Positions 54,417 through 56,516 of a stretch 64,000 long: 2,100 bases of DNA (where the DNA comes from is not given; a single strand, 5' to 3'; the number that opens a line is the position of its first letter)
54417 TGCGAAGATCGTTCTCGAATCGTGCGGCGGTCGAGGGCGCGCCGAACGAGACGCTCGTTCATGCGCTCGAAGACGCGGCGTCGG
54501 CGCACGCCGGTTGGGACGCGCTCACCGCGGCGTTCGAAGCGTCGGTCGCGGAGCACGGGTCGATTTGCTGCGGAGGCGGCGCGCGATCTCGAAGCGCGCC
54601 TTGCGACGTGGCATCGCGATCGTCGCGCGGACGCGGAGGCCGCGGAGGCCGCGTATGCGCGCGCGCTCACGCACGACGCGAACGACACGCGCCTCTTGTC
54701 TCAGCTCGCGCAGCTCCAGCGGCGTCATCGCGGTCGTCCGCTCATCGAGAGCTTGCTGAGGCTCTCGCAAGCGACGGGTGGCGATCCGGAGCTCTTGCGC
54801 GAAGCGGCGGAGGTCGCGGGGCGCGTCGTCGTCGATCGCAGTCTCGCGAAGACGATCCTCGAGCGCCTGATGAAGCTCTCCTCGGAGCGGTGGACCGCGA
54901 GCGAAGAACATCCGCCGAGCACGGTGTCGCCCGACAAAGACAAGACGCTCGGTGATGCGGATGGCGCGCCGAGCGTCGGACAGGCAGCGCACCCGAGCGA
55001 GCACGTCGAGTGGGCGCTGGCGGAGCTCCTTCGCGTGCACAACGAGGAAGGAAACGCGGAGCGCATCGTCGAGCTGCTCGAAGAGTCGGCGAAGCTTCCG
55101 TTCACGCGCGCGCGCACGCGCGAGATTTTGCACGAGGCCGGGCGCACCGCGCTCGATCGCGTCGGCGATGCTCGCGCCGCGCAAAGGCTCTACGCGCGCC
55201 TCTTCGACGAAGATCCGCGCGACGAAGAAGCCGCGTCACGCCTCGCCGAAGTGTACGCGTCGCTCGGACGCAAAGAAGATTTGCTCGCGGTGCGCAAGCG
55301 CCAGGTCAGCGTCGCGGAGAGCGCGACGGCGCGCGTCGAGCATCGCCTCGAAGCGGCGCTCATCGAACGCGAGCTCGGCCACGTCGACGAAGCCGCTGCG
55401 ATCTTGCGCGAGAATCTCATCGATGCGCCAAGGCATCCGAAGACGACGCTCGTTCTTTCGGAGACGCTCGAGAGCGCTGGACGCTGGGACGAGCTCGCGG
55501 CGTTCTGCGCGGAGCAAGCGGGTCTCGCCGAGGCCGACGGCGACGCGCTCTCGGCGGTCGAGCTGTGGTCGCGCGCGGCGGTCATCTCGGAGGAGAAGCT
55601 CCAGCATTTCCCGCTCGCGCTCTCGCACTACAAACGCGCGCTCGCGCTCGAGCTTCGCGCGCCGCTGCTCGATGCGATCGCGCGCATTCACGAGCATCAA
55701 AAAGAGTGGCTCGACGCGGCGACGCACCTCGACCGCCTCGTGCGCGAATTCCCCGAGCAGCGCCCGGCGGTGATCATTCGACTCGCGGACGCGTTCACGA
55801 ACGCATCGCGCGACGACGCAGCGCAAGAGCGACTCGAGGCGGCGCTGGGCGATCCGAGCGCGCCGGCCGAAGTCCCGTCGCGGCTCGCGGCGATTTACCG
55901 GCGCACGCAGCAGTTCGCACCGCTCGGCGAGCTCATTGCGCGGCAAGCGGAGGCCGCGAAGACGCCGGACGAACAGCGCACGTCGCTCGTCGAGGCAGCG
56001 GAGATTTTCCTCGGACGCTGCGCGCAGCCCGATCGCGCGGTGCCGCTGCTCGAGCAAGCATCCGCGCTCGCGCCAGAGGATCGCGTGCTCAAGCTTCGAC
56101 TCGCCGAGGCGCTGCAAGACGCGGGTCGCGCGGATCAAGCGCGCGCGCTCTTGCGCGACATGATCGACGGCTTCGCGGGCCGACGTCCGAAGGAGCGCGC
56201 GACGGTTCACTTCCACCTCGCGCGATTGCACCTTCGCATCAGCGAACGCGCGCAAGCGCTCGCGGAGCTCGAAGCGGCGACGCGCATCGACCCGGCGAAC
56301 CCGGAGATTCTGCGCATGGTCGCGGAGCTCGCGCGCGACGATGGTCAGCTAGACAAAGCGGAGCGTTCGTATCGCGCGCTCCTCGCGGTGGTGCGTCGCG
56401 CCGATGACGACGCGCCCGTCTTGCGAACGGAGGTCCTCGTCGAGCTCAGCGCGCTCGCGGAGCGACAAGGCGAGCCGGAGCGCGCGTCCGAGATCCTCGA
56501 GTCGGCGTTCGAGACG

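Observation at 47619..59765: Giant ~4000-aa TPR/alpha-solenoid protein with an internal cluster of compensating frameshifts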

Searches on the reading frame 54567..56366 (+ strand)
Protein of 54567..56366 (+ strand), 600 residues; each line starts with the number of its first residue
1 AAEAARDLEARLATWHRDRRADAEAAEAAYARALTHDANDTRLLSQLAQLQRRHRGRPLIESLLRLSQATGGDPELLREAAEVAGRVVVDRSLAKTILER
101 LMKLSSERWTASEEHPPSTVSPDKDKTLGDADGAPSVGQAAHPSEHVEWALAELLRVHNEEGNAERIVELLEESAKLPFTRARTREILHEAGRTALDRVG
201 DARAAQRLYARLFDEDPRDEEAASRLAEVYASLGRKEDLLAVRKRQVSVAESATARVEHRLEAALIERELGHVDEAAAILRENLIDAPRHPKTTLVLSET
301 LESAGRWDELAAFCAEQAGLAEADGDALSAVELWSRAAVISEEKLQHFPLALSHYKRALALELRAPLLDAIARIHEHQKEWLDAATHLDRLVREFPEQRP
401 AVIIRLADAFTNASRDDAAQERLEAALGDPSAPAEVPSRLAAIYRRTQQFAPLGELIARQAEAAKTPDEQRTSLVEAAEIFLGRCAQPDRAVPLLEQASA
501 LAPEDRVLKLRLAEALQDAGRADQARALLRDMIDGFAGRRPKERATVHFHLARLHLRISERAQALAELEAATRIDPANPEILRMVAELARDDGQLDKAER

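Call 40: find_related_loci(query=window:54567-56366:+, collection=metagenome_contigs, flank=10000)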
Query window:54567-56366:+ (600 aa) in metagenome_contigs; peptide patterns used: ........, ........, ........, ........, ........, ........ (x = any residue, [..] = any of these).
196 stretches matched a pattern; 5 encode a relative of the query (tblastn E <= 1e-3); 5 distinct loci.
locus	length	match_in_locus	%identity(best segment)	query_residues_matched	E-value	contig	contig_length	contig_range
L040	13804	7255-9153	75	1-600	0e+0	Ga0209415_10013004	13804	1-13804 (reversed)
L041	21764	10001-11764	78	1-600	0e+0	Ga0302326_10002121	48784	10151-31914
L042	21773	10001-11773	87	1-600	0e+0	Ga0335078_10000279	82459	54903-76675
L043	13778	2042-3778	48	6-600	2e-137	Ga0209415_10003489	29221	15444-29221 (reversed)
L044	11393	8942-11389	79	3-541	9e-92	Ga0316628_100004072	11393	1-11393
